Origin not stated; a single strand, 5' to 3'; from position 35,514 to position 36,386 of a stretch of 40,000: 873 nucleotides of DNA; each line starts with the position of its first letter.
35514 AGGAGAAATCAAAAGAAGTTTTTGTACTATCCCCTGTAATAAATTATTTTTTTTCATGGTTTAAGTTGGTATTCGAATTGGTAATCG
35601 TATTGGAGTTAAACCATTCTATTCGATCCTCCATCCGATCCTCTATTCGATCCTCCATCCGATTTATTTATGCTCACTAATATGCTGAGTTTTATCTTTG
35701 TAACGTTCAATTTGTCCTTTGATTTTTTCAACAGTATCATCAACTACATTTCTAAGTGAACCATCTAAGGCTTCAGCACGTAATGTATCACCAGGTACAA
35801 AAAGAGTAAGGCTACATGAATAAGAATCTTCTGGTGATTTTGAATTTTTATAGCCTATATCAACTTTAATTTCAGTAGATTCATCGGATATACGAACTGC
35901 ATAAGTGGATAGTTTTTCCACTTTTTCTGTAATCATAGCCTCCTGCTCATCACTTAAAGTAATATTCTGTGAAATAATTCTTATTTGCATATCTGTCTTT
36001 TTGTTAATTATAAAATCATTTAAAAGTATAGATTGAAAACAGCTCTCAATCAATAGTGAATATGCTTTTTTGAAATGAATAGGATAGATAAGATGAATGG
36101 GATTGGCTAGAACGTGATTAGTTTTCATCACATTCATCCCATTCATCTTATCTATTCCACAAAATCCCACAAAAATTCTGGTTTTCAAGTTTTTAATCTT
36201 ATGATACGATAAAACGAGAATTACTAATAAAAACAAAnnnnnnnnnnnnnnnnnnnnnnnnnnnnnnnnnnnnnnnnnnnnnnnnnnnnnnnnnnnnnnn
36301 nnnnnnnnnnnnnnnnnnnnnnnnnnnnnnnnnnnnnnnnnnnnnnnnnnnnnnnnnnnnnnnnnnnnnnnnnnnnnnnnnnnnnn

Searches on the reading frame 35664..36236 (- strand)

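Call 59: search_protein_families(library=pfam, proteins=[window:35664-36236:-], max_evalue=0.001)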
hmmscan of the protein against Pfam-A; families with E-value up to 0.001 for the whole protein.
window:35664-36236:- (190 aa): 1 family
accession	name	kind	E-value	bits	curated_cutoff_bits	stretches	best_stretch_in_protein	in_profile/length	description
PF02482.25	Ribosomal_S30AE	-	6.5e-15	56.1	23.7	1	85-183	1-87/88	Sigma 54 modulation protein / S30EA ribosomal protein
